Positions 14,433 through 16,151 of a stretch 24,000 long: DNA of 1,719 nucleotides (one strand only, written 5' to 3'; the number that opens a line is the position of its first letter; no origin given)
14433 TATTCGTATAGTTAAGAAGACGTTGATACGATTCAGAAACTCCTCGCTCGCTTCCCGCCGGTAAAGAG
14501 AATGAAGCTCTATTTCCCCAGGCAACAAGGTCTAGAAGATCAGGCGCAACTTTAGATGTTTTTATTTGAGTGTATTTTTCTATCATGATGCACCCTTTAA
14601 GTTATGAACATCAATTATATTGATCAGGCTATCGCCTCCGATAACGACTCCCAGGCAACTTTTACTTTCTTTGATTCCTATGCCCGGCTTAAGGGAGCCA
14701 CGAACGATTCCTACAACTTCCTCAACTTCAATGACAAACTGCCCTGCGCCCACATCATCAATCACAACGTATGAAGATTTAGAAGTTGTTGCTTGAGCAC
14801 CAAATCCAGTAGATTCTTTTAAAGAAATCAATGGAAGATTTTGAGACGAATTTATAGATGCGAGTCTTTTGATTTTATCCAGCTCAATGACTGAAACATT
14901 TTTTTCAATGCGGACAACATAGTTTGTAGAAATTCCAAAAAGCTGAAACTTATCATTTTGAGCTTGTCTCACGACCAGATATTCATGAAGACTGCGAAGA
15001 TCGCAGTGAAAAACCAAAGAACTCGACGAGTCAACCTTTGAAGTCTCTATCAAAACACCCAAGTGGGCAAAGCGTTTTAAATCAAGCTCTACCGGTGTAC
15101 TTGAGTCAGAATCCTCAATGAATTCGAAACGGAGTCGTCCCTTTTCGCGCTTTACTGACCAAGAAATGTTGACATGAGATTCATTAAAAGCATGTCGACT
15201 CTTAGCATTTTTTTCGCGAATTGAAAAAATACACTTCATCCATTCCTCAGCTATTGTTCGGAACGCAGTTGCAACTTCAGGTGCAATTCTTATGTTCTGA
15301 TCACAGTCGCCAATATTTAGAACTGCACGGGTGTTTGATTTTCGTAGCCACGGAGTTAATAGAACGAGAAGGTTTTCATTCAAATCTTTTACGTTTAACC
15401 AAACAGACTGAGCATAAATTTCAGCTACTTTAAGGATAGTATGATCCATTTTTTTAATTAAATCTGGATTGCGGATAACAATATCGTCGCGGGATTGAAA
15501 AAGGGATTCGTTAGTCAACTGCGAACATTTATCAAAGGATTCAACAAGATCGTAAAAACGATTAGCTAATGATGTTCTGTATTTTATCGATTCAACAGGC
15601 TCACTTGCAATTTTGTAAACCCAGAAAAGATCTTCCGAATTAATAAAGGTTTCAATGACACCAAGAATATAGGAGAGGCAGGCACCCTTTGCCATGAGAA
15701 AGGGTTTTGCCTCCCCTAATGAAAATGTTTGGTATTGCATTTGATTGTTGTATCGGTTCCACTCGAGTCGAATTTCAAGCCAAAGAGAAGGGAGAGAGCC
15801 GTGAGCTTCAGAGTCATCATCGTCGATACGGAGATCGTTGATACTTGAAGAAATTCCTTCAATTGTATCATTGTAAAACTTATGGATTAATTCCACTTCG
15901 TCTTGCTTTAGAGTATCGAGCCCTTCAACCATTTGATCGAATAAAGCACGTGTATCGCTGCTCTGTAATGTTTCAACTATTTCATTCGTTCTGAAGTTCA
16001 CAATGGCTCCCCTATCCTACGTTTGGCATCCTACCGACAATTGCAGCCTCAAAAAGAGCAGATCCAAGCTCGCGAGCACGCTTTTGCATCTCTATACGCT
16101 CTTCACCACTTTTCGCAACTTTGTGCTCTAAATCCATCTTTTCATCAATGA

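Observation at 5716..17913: PYP photoreceptor and its chromophore biosynthesis genes embedded in a dedicated Che operon: candidate PYP-driven photosensory or phototaxis pathway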

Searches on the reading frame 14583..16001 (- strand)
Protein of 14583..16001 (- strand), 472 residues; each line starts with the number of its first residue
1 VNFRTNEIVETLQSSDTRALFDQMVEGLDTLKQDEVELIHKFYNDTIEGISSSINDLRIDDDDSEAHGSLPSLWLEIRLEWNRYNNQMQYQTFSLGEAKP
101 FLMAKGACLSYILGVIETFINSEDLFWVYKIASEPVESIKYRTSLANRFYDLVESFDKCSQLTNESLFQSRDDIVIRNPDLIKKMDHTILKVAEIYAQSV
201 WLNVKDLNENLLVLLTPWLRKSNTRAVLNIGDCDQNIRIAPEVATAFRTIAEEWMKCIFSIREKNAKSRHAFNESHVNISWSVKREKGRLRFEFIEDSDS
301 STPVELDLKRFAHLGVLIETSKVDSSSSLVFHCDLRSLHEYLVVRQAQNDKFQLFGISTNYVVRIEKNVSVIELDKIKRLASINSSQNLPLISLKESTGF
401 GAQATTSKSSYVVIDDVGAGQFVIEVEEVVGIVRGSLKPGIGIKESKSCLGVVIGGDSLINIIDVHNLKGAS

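Call 4: search_protein_families(library=pfam, proteins=[window:14583-16001:-], max_evalue=0.01)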
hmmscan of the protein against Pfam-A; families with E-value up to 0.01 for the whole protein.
window:14583-16001:- (472 aa): 1 family
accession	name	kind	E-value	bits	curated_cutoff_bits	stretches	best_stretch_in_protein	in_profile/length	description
PF01584.24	CheW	-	1.2e-05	25.4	23.5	1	355-468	12-133/138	CheW-like domain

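Call 6: search_protein_families(library=ncbifam, proteins=[window:14583-16001:-], max_evalue=0.01)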
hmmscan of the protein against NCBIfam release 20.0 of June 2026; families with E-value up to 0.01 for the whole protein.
window:14583-16001:- (472 aa): 0 families

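Call 21: find_homologous_proteins(query=window:14583-16001:-)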
Query window:14583-16001:- (472 aa): 7 proteins with E <= 0.001 among 8000 candidates.
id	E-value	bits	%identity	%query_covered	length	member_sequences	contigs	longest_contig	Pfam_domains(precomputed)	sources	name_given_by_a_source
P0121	0.0e+0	1042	100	100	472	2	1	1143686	PF01584.25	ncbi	-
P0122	2.7e-252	856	81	100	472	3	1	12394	-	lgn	-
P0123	6.3e-252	854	80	100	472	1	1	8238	-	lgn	-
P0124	1.4e-247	840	79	100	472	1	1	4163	-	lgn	-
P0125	8.9e-233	791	74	100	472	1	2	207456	-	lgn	-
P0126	1.2e-160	554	55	98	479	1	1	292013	-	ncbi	-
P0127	6.4e-40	156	32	65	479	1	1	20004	-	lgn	-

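Call 23: find_encoding_contigs(protein=P0121, flank=3000, max_places=2)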
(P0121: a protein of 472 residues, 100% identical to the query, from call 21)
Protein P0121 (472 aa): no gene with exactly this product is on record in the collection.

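Call 30: search_protein_representatives(alignment_id=A1)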
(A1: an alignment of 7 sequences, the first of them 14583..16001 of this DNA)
Query: 7 sequences, 472 profile positions. Proteins with E-value up to 0.001 (for the whole library): 126; up to 1e-10: 46; up to 1e-30: 24. The best 126 are listed.
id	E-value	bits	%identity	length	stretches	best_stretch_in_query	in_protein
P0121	4.8e-259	876.4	-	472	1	1-472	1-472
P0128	1.1e-153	529.0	-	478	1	1-470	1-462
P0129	4.1e-109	382.1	-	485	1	4-469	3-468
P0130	1.4e-83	297.8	-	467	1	6-467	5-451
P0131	3.4e-79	283.4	-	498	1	7-470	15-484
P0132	1.1e-73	265.2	-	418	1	11-369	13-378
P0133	4.7e-73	263.2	-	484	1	6-466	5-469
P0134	4.7e-66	240.1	-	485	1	6-470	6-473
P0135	4.9e-66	240.0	-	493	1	8-470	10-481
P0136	1.8e-63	231.6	-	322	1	8-302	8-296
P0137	2.1e-62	228.1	-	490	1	6-472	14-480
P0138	1.8e-61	225.0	-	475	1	31-469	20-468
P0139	4.4e-59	217.1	-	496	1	5-468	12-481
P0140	8.3e-59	216.2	-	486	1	32-437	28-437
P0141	1.6e-58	215.3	-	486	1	7-471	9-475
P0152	1.6e-20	90.0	-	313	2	24-124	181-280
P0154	8.8e-17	77.6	-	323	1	38-150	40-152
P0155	1.4e-16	77.0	-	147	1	12-142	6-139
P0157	4.7e-16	75.2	-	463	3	56-120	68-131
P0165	1.1e-13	67.4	-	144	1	5-135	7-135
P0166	4.2e-13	65.5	-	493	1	18-149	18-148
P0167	4.3e-13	65.5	-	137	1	16-130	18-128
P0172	8.8e-11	57.9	-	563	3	18-125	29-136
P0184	8.3e-09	51.3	-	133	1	13-137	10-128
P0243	2.7e-04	36.5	-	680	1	16-300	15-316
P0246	3.7e-04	36.0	-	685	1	6-137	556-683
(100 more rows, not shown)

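Call 31: search_protein_families(library=pfam, proteins=[P0155, P0165, P0167, P0152, P0154, P0157, P0172, P0246, P0166, P0243], max_evalue=0.01)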
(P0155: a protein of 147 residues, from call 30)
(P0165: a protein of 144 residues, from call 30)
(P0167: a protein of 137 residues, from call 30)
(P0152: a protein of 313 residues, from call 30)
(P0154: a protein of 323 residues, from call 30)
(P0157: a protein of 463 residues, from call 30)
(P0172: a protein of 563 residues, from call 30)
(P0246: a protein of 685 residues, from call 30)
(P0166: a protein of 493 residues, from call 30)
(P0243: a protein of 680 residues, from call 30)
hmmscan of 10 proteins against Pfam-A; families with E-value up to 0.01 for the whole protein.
P0155 (147 aa): 0 families

P0165 (144 aa): 0 families

P0167 (137 aa): 0 families

P0152 (313 aa): 1 family
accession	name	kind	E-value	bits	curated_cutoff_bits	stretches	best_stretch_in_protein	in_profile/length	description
PF03863.18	Phage_mat-A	-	0.0027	17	25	0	182-238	171-227/446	Phage maturation protein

P0154 (323 aa): 0 families

P0157 (463 aa): 0 families

P0172 (563 aa): 2 families
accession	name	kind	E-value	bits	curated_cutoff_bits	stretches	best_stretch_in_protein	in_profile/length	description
PF01584.24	CheW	-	3.8e-16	59.4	23.5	1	416-545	2-135/138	CheW-like domain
PF02518.31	HATPase_c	-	0.0037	18.1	26.4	0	301-337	21-55/111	Histidine kinase-, DNA gyrase B-, and HSP90-like ATPase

P0246 (685 aa): 2 families
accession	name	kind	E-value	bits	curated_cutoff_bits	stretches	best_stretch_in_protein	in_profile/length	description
PF02518.31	HATPase_c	-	1.6e-15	57.9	26.4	1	258-398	6-109/111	Histidine kinase-, DNA gyrase B-, and HSP90-like ATPase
PF01627.28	Hpt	-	1.5e-06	28.8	24.6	1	15-92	2-69/84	Hpt domain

P0166 (493 aa): 0 families

P0243 (680 aa): 2 families
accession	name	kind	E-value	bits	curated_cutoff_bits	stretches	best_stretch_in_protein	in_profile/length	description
PF01584.24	CheW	-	2.6e-13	50.2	23.5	1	398-529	1-135/138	CheW-like domain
PF02518.31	HATPase_c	-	0.00074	20.4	26.4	1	275-391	20-110/111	Histidine kinase-, DNA gyrase B-, and HSP90-like ATPase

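Call 32: predict_structure(alignment_id=A1)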
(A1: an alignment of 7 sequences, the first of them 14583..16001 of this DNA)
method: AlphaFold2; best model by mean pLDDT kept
length: 472 residues; sequences in the alignment: 7
mean_pLDDT: 65.6   pTM: 0.44
mean pLDDT of the five models: 65.6, 63.7, 62.5, 60.1, 55.8
residues with pLDDT >= 90: 21; 70-90: 217; 50-70: 126; < 50: 108
segments of 3 or more residues with pLDDT < 50: 134-164, 189-199, 369-387, 396-406, 436-458, 470-472
pLDDT, mean of each block of 10 residues (from residue 1): 69 82 75 87 90 77 71 79 77 72 83 82 57 43 39 42 49 53 53 46 78 77 81 81 79 87 65 72 84 84 72 71 83 68 68 68 62 31 40 49 48 67 75 46 25 39 60 33
secondary structure, 60 per line:
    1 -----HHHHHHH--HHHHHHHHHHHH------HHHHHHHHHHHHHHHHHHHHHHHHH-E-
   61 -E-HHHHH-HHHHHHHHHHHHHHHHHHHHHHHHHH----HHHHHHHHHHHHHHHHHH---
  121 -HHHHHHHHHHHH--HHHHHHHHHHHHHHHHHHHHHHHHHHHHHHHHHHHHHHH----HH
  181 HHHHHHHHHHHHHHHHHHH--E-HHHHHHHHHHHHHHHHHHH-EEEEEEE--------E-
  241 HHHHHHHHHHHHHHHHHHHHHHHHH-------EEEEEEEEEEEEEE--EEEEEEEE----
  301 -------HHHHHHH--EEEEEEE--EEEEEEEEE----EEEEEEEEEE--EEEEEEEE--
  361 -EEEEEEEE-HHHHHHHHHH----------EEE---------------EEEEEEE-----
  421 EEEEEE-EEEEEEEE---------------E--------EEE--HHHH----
elements in order: H6-12 H15-26 H33-57 H64-68 H70-95 H100-117 H122-133 H136-174 H179-199 H204-222 E224-230 H241-265 E273-286 E289-296 H308-314 E317-323 E326-334 E339-348 E351-358 E362-369 H371-380 E391-393 E409-415 E421-426 E428-435 E460-462 H465-468

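Call 36: fold_search(model_id=the predicted structure, library=pdb)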
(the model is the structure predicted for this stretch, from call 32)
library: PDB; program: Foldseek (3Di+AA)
matches with E <= 10: 625; with E <= 0.001: 161
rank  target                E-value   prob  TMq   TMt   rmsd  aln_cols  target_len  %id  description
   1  3ja6_C                1.2e-11  1.00  0.33  0.38   9.8       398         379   13  Cryo-electron Tomography and All-atom Molecular Dynamics Simulations Reveal a Novel Kinase Conformational Switch in Ba (released 2015-12-09)
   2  6s1k_A                3.3e-11  1.00  0.30  0.35  10.8       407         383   12  E. coli Core Signaling Unit, carrying QQQQ receptor mutation (released 2020-01-22)
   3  1b3q_A                2.5e-10  1.00  0.25  0.30  12.0       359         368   12  CRYSTAL STRUCTURE OF CHEA-289, A SIGNAL TRANSDUCING HISTIDINE KINASE (released 1999-12-15)
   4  8c5v_A                4.9e-10  1.00  0.31  0.36  11.0       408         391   13  Chemotaxis core signalling unit from E protein lysed E. coli cells (released 2023-09-13)
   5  1b3q_B                3.6e-09  1.00  0.26  0.32  13.0       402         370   12  CRYSTAL STRUCTURE OF CHEA-289, A SIGNAL TRANSDUCING HISTIDINE KINASE (released 1999-12-15)
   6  2ch4_B                3.2e-08  1.00  0.24  0.34  12.6       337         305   12  Complex between Bacterial Chemotaxis histidine kinase CheA domains P4 and P5 and receptor-adaptor protein CheW (released 2006-04-18)
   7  2ch4_A                3.5e-08  1.00  0.22  0.30  13.9       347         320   12  Complex between Bacterial Chemotaxis histidine kinase CheA domains P4 and P5 and receptor-adaptor protein CheW (released 2006-04-18)
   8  3ur1_A                3.7e-07  1.00  0.26  0.37   9.1       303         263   14  The structure of a ternary complex between CheA domains P4 and P5 with CheW and with a truncated fragment of TM14, a c (released 2012-03-07)
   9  3a0z_A                4.8e-06  1.00  0.21  0.58   5.7       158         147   13  Catalytic domain of histidine kinase ThkA (TM1359) (nucleotide free form 4: isopropanol, orthorombic) (released 2009-10-20)
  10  3a0w_B                7.7e-06  1.00  0.20  0.57   5.7       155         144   12  Catalytic domain of histidine kinase ThkA (TM1359) for MAD phasing (nucleotide free form 2, orthorombic) (released 2009-10-20)
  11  3a0z_B                1.4e-05  1.00  0.20  0.56   5.7       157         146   13  Catalytic domain of histidine kinase ThkA (TM1359) (nucleotide free form 4: isopropanol, orthorombic) (released 2009-10-20)
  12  8vc9_D                1.4e-05  1.00  0.20  0.25  12.7       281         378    7  Hybrid response regulator LvrB from Leptospira / phosphorylated REC form (released 2024-12-18)
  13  4xiv_A                1.8e-05  1.00  0.24  0.40   8.4       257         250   10  Kinase and Dimerization (P3P4) of the Thermotoga maritima CheA kinase (released 2015-11-04)
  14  9jfj_A                1.9e-05  1.00  0.21  0.38  16.4       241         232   10  Crystal structure of the cytoplasmic domain of ZraS in ADP-bound form (released 2025-03-26)
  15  3a0y_B                2.2e-05  1.00  0.19  0.51   6.4       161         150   13  Catalytic domain of histidine kinase ThkA (TM1359) (nucleotide free form 3: 1,2-propanediol, orthorombic) (released 2009-10-20)
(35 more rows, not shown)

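Call 40: predict_structure(alignment_id=A2)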
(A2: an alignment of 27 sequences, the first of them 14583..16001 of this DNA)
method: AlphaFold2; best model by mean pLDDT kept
length: 472 residues; sequences in the alignment: 27
mean_pLDDT: 84.6   pTM: 0.74
mean pLDDT of the five models: 84.6, 83.2, 82.4, 81.3, 81.0
residues with pLDDT >= 90: 190; 70-90: 230; 50-70: 41; < 50: 11
segments of 3 or more residues with pLDDT < 50: 401-405, 442-445
pLDDT, mean of each block of 10 residues (from residue 1): 80 92 91 93 95 89 88 94 94 93 94 94 91 85 90 91 87 82 84 84 93 89 85 92 92 87 61 72 88 84 73 84 84 87 83 87 87 80 82 71 59 80 89 83 59 84 77 48
secondary structure, 60 per line:
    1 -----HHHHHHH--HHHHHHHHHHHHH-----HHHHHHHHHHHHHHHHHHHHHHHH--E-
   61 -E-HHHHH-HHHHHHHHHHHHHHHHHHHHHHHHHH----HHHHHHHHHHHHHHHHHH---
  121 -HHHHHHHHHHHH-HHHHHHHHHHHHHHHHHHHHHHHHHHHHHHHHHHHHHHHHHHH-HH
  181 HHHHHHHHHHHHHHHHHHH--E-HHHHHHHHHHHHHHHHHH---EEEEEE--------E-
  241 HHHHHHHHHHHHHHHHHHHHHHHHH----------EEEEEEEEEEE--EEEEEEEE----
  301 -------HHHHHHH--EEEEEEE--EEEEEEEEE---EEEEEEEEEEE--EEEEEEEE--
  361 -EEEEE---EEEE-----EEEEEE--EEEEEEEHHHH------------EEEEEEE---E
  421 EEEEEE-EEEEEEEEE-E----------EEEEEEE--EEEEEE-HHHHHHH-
elements in order: H6-12 H15-27 H33-56 H64-68 H70-95 H100-117 H122-133 H135-177 H179-199 H204-221 E225-230 H241-265 E276-286 E289-296 H308-314 E317-323 E326-334 E338-348 E351-358 E362-366 E370-373 E379-384 E387-393 H394-397 E410-416 E420-426 E428-436 E449-455 E458-463 H465-471

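Call 42: find_related_loci(query=A1, collection=genome_contigs, flank=10000)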
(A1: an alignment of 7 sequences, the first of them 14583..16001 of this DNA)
Query A1 (472 aa) in genome_contigs; peptide patterns used: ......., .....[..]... (x = any residue, [..] = any of these).
90 stretches matched a pattern; 4 encode a relative of the query (tblastn E <= 1e-3); 4 distinct loci.
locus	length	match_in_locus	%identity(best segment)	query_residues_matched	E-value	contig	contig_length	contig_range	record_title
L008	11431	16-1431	79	1-472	0e+0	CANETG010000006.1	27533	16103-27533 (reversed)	MAG: Bacteriovoracaceae bacterium isolate CE-Jul18-124 genome assembly, contig: CE-Jul18-C980, whole genome shotgun sequ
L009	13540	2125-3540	81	1-472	0e+0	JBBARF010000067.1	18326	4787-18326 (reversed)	MAG: Bacteriovoracaceae bacterium isolate EUL_212 ctg67-EUL_212, whole genome shotgun sequence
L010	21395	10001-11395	55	8-469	2e-169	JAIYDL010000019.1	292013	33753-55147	MAG: Proteobacteria bacterium isolate H1_MAG_00035 pond_H1_MAG_00035_000000000014, whole genome shotgun sequence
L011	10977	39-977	29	4-314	1e-39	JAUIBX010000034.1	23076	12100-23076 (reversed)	MAG: Bacteriovoracia bacterium isolate 6_bin.70 NODE_2058_length_23076_cov_1.063881, whole genome shotgun sequence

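Call 47: find_encoding_contigs(protein=P0155, flank=6000, max_places=2)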
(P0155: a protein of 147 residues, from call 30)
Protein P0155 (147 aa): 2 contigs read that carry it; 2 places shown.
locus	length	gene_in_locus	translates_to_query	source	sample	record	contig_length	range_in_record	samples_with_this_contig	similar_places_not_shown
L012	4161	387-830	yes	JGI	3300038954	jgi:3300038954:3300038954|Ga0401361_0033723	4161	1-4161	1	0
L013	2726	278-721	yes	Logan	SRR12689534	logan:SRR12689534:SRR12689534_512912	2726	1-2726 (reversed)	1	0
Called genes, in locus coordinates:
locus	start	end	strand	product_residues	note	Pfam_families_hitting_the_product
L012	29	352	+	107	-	-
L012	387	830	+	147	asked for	-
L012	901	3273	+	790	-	PF13185:GAF_2, PF13492:GAF_3 (faint), PF01590:GAF (weak), PF00015:MCPsignal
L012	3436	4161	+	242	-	?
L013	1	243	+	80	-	?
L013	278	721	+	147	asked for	-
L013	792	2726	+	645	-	?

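Call 49: find_encoding_contigs(protein=P0165, flank=8000, max_places=2)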
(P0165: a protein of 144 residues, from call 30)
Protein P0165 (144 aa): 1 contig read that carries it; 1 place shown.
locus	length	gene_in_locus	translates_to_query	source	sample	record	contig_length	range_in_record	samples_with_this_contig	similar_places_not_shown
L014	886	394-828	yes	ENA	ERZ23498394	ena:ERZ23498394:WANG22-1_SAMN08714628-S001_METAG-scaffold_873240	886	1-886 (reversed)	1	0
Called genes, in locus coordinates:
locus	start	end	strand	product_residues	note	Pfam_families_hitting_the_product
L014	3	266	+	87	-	?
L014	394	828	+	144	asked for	-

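Call 50: find_encoding_contigs(protein=P0184, flank=8000, max_places=2)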
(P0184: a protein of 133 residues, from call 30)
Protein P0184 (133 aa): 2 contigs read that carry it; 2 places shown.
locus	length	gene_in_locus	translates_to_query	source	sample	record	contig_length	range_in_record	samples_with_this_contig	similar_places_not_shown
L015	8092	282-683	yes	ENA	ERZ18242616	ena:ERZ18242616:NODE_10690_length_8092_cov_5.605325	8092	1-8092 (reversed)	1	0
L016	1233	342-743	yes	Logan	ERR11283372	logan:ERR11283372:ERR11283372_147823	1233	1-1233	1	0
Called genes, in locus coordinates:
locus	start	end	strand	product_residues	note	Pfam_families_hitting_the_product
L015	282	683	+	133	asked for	-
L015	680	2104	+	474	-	PF00221:Lyase_aromatic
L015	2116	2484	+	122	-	-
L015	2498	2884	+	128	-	PF00038:Filament (faint)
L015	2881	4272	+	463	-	PF00501:AMP-binding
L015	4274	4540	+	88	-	-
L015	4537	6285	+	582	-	PF00015:MCPsignal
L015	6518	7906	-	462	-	PF00512:HisKA, PF02518:HATPase_c, PF14501:HATPase_c_5 (weak)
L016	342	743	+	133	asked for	-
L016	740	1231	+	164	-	?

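Call 63: list_cluster_members(proteins=[P0121, P0253, P0266, P0267, P0288, P0301, P0306, P0315, P0321, P0305])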
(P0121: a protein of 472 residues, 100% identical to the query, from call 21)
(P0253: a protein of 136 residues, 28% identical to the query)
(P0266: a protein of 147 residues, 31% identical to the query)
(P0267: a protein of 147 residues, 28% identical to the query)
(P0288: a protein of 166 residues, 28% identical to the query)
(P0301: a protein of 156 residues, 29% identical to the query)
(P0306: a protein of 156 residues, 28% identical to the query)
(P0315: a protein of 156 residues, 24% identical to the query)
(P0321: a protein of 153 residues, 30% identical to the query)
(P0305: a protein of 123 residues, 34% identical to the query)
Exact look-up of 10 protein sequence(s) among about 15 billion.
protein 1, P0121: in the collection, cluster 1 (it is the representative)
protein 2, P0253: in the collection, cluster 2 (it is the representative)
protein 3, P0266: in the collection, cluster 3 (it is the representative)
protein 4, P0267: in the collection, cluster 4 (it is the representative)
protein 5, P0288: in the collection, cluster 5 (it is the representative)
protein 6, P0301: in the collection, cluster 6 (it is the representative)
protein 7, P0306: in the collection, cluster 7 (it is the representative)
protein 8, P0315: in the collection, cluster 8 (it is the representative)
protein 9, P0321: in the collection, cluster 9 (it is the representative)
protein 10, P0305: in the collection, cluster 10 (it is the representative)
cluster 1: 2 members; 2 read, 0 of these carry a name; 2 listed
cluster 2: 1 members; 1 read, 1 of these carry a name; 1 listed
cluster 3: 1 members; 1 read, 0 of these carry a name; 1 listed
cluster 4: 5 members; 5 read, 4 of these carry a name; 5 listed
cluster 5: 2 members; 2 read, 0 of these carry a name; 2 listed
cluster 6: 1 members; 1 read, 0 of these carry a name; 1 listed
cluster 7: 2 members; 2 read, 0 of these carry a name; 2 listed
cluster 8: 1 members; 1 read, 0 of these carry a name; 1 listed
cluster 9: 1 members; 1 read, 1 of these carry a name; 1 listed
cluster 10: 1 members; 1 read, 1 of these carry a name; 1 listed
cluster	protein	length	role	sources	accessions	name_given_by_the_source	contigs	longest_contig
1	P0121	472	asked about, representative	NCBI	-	-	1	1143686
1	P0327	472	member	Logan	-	-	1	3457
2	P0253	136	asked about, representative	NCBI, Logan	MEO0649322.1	MAG: hypothetical protein AAFZ65_01425 [Planctomycetota bacterium]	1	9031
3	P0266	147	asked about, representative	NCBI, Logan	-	-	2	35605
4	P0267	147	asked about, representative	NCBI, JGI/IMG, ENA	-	hypothetical protein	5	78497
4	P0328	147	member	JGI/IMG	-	hypothetical protein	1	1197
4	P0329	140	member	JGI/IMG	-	hypothetical protein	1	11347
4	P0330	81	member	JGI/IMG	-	hypothetical protein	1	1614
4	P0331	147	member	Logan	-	-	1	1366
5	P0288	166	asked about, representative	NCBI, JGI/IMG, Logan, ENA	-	-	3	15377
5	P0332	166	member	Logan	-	-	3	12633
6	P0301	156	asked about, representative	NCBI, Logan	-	-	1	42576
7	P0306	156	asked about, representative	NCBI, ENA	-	-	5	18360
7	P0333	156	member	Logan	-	-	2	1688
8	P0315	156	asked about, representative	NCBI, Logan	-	-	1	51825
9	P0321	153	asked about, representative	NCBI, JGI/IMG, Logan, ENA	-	hypothetical protein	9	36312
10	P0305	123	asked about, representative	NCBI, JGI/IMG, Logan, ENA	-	hypothetical protein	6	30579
